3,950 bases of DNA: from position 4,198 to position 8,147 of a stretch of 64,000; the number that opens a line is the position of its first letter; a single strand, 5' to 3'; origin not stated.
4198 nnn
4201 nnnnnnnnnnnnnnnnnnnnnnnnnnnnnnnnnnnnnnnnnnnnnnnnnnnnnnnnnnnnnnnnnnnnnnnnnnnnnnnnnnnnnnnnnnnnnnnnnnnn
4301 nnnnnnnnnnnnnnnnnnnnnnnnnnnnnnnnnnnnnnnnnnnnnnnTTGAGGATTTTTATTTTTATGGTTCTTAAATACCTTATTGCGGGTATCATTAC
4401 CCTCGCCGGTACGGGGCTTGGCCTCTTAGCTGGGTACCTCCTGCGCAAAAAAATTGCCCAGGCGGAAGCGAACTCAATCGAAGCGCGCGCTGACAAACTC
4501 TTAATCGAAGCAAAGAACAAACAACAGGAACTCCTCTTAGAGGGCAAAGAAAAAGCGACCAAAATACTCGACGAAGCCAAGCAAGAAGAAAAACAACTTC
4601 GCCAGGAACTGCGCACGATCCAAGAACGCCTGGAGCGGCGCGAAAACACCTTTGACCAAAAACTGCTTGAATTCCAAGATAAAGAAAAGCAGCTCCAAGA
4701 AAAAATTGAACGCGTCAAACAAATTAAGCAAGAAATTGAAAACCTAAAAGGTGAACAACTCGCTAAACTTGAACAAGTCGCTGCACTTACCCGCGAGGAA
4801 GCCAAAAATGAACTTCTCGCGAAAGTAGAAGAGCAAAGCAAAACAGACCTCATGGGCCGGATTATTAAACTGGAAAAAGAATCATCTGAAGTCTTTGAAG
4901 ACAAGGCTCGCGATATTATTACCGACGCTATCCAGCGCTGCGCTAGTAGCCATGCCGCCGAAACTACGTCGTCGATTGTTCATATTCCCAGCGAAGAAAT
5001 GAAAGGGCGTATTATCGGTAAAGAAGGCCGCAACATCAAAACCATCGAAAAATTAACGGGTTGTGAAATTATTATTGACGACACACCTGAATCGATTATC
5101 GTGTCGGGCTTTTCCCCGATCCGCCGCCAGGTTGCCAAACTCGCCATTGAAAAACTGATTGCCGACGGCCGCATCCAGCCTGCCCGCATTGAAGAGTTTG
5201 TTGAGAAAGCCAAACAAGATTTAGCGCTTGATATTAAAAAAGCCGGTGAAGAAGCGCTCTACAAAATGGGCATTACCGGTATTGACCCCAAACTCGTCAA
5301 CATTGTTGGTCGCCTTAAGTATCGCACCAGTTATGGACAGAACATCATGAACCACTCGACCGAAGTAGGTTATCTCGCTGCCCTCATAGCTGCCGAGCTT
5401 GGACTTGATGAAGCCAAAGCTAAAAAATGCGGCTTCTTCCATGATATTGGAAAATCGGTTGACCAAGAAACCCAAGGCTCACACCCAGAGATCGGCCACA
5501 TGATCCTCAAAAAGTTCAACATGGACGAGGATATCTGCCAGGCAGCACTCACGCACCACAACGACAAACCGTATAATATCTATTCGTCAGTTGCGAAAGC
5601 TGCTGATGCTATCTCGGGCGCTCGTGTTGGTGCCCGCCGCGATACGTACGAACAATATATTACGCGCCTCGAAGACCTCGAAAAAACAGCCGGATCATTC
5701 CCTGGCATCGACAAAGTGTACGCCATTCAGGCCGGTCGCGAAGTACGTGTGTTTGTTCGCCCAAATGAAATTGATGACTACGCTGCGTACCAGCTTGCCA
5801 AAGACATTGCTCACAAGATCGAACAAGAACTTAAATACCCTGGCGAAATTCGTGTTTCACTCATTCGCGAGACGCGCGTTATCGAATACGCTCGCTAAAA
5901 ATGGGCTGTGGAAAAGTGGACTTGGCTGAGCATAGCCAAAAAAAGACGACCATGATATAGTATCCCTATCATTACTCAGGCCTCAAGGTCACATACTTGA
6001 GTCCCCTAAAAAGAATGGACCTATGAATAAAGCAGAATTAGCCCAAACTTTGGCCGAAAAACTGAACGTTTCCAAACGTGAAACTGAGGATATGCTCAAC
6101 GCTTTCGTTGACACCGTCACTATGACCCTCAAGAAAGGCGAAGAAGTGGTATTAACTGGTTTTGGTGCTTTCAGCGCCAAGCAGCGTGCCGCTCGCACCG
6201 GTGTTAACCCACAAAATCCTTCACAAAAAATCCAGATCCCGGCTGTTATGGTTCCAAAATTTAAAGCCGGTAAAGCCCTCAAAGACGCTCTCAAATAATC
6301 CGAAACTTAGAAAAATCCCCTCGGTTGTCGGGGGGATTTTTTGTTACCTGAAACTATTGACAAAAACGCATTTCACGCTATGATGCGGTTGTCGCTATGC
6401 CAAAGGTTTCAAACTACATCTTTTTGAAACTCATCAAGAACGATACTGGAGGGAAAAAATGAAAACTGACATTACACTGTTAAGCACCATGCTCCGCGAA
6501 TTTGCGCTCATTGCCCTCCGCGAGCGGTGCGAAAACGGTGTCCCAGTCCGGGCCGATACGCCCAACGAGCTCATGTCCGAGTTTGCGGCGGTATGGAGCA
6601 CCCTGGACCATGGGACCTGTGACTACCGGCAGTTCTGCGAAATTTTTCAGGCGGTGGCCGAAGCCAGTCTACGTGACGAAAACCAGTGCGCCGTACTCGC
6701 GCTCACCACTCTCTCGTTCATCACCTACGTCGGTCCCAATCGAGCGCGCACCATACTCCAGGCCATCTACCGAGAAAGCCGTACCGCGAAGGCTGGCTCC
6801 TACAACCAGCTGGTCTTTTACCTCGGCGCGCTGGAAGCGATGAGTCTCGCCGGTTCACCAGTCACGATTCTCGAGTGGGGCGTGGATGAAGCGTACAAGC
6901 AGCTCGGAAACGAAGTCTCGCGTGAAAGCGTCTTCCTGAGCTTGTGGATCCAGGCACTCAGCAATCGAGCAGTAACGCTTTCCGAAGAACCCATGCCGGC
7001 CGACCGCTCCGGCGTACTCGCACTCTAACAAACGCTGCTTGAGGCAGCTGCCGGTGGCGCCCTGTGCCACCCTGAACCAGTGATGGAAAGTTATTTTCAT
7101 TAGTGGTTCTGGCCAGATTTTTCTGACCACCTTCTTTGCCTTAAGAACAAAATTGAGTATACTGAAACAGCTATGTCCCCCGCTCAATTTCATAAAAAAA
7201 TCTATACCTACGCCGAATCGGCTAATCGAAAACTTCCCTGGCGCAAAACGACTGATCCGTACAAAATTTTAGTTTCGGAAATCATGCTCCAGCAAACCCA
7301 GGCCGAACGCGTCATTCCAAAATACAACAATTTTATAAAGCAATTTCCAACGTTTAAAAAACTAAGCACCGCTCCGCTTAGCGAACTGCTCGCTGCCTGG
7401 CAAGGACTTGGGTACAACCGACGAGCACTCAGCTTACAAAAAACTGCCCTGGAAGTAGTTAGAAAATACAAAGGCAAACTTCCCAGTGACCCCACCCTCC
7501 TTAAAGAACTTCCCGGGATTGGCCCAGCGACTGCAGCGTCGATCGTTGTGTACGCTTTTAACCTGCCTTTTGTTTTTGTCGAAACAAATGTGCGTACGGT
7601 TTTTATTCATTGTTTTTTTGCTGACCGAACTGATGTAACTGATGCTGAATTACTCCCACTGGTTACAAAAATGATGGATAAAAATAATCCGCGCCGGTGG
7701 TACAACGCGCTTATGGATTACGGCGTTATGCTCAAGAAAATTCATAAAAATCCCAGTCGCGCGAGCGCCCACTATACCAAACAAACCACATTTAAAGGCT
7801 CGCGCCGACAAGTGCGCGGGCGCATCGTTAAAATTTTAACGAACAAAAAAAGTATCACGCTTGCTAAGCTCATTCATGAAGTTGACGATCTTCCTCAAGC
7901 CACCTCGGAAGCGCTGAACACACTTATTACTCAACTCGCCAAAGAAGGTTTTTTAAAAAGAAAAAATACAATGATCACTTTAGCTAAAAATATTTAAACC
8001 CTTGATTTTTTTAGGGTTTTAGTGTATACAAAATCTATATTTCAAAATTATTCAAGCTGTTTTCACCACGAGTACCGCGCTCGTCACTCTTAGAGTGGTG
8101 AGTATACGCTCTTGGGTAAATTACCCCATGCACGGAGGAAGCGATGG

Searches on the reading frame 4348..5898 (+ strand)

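Call 101: search_protein_families(library=pfam, proteins=[window:4348-5898:+], max_evalue=0.0001)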
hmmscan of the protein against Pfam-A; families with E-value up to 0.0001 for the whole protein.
window:4348-5898:+ (516 aa): 4 families
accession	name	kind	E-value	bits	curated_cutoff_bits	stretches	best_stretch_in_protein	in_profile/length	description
PF12072.13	RNase_Y_N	-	6.4e-32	111.1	32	1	16-202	4-201/201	RNase Y N-terminal region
PF01966.28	HD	-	4.8e-15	56.3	22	1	335-423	3-114/116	HD domain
PF00013.35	KH_1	-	1.1e-10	41.5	21.5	1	211-268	4-65/66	KH domain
PF08668.18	HDOD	-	2e-07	31.1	22.9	0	331-370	93-133/196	HDOD domain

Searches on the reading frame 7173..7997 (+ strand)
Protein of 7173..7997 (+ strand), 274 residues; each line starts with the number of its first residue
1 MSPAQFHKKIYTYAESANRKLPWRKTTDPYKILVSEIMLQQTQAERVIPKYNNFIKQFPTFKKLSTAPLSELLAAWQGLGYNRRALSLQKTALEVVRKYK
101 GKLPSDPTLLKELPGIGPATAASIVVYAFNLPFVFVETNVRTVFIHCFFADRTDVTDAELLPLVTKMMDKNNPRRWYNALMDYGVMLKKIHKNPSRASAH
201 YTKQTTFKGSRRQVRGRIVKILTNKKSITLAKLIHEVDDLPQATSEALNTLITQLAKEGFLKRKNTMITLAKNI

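Call 101: search_protein_families(library=pfam, proteins=[window:7173-7997:+], max_evalue=0.0001)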
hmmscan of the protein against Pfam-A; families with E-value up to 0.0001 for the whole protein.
window:7173-7997:+ (274 aa): 2 families
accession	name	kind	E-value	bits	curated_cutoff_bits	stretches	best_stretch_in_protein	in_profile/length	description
PF00730.31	HhH-GPD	-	2.9e-17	63.4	26.2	1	34-153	1-92/108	HhH-GPD superfamily base excision DNA repair protein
PF00633.29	HHH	-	8.7e-05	22.6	24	0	99-126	2-29/30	Helix-hairpin-helix motif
